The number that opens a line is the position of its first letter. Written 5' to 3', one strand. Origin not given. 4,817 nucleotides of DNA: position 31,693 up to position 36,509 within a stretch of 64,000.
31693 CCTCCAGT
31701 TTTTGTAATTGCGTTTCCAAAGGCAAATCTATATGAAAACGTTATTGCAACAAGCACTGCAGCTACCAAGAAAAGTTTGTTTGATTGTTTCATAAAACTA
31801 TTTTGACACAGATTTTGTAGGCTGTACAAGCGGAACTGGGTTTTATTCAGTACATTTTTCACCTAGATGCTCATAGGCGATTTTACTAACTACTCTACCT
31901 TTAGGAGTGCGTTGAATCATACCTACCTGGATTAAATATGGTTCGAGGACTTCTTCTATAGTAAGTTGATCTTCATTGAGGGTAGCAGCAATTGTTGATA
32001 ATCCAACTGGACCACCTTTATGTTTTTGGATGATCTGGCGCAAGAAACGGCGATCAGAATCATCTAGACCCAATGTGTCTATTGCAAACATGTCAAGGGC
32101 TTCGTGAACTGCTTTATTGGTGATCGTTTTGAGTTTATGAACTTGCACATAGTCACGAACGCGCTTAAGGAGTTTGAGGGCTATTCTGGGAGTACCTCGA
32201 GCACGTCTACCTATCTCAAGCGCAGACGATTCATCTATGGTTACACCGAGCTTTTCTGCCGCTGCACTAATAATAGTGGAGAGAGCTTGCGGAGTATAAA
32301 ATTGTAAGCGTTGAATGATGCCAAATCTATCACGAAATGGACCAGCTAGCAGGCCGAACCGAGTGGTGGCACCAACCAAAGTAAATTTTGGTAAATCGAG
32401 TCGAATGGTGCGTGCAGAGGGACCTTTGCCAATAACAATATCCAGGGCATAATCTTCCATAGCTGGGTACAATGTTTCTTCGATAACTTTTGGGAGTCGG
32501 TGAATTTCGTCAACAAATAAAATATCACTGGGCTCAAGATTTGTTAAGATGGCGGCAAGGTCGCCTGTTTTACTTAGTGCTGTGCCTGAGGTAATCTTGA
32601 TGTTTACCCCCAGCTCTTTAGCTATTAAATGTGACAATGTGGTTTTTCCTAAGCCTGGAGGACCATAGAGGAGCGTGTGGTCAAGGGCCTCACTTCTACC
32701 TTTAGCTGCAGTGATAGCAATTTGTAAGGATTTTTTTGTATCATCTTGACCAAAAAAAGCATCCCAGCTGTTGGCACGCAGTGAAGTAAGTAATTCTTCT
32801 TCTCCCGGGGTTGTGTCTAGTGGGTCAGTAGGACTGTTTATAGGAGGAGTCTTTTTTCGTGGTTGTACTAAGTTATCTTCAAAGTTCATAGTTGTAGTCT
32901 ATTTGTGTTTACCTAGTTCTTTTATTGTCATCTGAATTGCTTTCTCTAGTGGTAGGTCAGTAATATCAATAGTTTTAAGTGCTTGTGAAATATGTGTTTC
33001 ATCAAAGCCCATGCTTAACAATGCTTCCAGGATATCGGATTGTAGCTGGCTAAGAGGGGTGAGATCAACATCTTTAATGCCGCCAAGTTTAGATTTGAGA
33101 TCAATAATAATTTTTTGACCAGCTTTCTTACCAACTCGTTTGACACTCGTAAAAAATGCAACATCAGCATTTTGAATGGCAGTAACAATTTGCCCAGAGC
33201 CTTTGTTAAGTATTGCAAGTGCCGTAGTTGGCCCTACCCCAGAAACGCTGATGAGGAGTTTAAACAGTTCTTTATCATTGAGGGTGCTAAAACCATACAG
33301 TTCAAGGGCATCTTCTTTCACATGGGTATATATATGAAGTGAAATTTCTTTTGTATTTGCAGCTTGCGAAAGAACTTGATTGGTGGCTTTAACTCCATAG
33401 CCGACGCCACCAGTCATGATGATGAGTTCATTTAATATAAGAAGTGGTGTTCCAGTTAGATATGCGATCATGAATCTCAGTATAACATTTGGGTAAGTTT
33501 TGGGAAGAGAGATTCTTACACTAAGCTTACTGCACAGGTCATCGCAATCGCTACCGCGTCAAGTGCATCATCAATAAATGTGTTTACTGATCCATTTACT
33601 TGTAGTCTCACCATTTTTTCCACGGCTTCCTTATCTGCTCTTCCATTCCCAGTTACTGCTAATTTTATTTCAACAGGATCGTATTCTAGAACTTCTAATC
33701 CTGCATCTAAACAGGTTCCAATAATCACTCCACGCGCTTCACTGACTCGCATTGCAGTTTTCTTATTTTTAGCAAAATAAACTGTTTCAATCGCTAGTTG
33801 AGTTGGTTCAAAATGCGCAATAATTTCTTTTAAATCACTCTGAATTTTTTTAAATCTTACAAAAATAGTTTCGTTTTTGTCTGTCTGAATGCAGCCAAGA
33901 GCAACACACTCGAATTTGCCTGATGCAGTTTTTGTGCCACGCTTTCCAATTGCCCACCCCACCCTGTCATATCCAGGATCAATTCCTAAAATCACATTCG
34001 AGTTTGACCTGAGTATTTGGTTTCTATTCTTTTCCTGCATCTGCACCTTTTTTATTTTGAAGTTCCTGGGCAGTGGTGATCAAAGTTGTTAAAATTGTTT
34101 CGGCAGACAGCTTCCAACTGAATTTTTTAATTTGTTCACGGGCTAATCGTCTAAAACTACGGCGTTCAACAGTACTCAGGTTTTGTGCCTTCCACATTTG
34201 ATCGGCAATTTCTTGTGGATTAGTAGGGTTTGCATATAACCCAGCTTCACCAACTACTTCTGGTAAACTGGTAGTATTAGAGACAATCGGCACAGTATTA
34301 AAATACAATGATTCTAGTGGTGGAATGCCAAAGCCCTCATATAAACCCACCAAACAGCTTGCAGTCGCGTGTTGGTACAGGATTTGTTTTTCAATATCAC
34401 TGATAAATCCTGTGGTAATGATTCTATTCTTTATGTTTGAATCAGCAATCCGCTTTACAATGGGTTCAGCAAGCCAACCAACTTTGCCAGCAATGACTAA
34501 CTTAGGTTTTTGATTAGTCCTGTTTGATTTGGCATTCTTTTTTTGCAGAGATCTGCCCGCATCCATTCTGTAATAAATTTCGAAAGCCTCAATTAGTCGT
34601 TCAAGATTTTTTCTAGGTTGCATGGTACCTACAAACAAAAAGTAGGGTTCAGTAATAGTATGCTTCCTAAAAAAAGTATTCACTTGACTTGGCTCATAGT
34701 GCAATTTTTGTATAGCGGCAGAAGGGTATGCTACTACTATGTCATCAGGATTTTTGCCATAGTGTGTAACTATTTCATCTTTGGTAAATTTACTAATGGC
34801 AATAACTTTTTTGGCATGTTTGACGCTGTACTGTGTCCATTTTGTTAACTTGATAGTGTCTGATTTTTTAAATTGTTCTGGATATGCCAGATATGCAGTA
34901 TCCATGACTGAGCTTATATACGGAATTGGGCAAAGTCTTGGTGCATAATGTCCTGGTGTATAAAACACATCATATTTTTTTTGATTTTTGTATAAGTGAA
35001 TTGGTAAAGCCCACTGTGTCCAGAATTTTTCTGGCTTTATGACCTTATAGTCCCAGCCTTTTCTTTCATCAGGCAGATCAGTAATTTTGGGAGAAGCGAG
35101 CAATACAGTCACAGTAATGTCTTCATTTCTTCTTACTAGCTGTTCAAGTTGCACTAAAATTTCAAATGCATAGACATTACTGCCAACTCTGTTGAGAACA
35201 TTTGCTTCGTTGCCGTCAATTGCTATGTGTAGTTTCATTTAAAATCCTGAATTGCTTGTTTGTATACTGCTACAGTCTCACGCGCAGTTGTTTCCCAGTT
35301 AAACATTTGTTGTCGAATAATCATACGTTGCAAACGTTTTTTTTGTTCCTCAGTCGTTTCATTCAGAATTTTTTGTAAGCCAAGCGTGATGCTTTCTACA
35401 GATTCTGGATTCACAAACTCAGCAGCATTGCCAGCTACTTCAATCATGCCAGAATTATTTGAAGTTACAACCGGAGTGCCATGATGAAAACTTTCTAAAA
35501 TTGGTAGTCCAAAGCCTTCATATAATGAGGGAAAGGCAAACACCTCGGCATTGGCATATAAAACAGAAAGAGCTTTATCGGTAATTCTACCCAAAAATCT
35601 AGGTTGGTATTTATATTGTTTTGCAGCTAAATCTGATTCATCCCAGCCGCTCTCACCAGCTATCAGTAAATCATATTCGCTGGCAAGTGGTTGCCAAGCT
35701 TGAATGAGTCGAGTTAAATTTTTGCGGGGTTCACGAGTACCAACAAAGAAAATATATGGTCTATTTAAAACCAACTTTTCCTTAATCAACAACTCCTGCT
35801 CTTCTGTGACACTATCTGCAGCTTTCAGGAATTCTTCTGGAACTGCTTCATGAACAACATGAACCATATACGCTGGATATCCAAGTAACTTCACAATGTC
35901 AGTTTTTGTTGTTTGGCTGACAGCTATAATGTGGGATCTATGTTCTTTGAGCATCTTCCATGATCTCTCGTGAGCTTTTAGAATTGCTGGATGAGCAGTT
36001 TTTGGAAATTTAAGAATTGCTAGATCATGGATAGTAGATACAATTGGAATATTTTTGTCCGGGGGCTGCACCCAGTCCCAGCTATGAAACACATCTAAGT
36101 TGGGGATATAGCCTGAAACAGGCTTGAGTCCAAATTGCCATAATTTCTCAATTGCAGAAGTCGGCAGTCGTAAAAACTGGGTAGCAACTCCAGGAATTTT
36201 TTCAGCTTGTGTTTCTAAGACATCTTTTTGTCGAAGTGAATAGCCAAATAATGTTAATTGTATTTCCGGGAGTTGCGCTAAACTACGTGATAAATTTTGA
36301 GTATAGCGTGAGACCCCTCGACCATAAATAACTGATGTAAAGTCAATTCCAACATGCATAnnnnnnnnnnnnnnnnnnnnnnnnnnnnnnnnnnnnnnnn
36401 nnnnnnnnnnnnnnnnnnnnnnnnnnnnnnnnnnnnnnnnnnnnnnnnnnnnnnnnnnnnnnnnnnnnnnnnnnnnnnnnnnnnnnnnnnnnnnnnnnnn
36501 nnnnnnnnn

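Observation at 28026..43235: Two diverged O-antigen-ligase/Wzy-like paralogs, one fused to a roughly 600-aa unknown extracytoplasmic domain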

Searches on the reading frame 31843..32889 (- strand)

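Call 10: search_protein_families(library=pfam, proteins=[window:31843-32889:-], max_evalue=0.001)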
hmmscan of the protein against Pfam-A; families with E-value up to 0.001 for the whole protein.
window:31843-32889:- (348 aa): 9 families
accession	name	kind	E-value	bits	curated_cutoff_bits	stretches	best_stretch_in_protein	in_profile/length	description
PF05496.18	RuvB_N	-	1.6e-75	252.7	27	1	37-195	1-159/159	Holliday junction DNA helicase RuvB P-loop domain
PF17864.7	AAA_lid_4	-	5.5e-26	90.6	27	1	198-271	1-74/74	RuvB AAA lid domain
PF05491.19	RuvB_C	-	1.3e-23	83.1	24.7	1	273-342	2-71/72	RuvB C-terminal winged helix domain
PF00004.35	AAA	-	3.5e-18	66.8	21.2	1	73-195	2-129/131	ATPase family associated with various cellular activities (AAA)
PF07728.20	AAA_5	-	7.9e-07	29.6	22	1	71-175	1-121/139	AAA domain (dynein-related subfamily)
PF02367.23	TsaE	-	0.00081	19.8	26.6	0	66-103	18-55/128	Threonylcarbamoyl adenosine biosynthesis protein TsaE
PF01078.27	Mg_chelatase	-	0.00091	19.1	20.3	0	46-90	6-43/207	Magnesium chelatase, subunit ChlI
PF13191.12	AAA_16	-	0.00096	20.1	32.6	0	45-96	2-51/167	AAA ATPase domain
PF13173.12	AAA_14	-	0.00096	19.6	27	0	73-138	6-80/129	AAA domain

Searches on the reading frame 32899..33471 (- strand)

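Call 10: search_protein_families(library=pfam, proteins=[window:32899-33471:-], max_evalue=0.001)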
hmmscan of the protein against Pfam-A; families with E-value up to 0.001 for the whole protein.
window:32899-33471:- (190 aa): 3 families
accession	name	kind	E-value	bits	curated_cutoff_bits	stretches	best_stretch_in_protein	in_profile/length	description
PF01330.27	RuvA_N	-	3.7e-16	59.4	23.6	1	1-60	1-61/61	RuvA N terminal domain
PF14520.12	HHH_5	-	2.2e-14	54.1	27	1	70-126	1-56/57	Helix-hairpin-helix domain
PF07499.19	RuvA_C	-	0.00049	21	24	0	144-186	3-46/47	RuvA, C-terminal domain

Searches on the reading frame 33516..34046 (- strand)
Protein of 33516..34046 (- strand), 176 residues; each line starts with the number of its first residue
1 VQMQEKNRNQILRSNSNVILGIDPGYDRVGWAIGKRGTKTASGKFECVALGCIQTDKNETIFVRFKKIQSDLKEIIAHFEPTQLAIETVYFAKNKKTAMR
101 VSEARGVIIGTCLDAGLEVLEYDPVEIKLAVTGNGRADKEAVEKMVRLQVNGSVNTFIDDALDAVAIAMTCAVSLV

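Call 10: search_protein_families(library=pfam, proteins=[window:33516-34046:-], max_evalue=0.001)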
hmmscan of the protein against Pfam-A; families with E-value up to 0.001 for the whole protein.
window:33516-34046:- (176 aa): 2 families
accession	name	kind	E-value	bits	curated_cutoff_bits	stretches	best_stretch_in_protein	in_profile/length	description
PF02075.23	RuvC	-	2.7e-36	125.2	22.2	1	19-170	1-147/148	Crossover junction endodeoxyribonuclease RuvC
PF07066.17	DUF3882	-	0.00078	19.8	22.1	1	48-112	31-98/162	Lactococcus phage M3 protein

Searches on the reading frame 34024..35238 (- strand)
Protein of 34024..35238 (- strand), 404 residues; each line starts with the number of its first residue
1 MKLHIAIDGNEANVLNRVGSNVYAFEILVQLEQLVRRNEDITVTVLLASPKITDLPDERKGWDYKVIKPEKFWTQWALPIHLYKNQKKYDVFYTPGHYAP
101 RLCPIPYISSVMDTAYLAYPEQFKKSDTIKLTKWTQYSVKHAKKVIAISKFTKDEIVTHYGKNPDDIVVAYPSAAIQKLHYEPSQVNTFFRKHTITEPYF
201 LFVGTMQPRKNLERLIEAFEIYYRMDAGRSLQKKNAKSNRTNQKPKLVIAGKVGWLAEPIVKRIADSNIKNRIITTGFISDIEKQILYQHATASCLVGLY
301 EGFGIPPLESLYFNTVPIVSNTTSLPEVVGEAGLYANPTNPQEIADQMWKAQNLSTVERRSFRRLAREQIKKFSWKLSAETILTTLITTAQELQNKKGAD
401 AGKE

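Call 11: search_protein_families(library=pfam, proteins=[window:34024-35238:-], max_evalue=0.001)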
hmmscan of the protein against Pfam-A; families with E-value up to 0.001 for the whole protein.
window:34024-35238:- (404 aa): 3 families
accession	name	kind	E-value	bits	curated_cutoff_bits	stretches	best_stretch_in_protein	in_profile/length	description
PF00534.26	Glycos_transf_1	-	3.3e-24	85.8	26.4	1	190-359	6-162/172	Glycosyl transferases group 1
PF13692.12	Glyco_trans_1_4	-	1.2e-16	61.7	27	1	198-349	2-137/142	Glycosyl transferases group 1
PF13439.12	Glyco_transf_4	-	7.4e-09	36.3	28.5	1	39-172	18-164/170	Glycosyltransferase Family 4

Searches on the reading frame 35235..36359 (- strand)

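Call 11: search_protein_families(library=pfam, proteins=[window:35235-36359:-], max_evalue=0.001)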
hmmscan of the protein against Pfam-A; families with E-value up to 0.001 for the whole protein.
window:35235-36359:- (374 aa): 4 families
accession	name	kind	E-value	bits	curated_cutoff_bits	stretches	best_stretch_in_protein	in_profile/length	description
PF00534.26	Glycos_transf_1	-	8.4e-28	97.5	26.4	1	193-341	8-163/172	Glycosyl transferases group 1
PF13692.12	Glyco_trans_1_4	-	4.3e-22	79.3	27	1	200-333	1-141/142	Glycosyl transferases group 1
PF13439.12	Glyco_transf_4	-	4.3e-13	50.1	28.5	1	15-175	3-168/170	Glycosyltransferase Family 4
PF20706.3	GT4-conflict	-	2.2e-08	33.9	26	1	263-345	274-349/385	Family 4 Glycosyltransferase in conflict systems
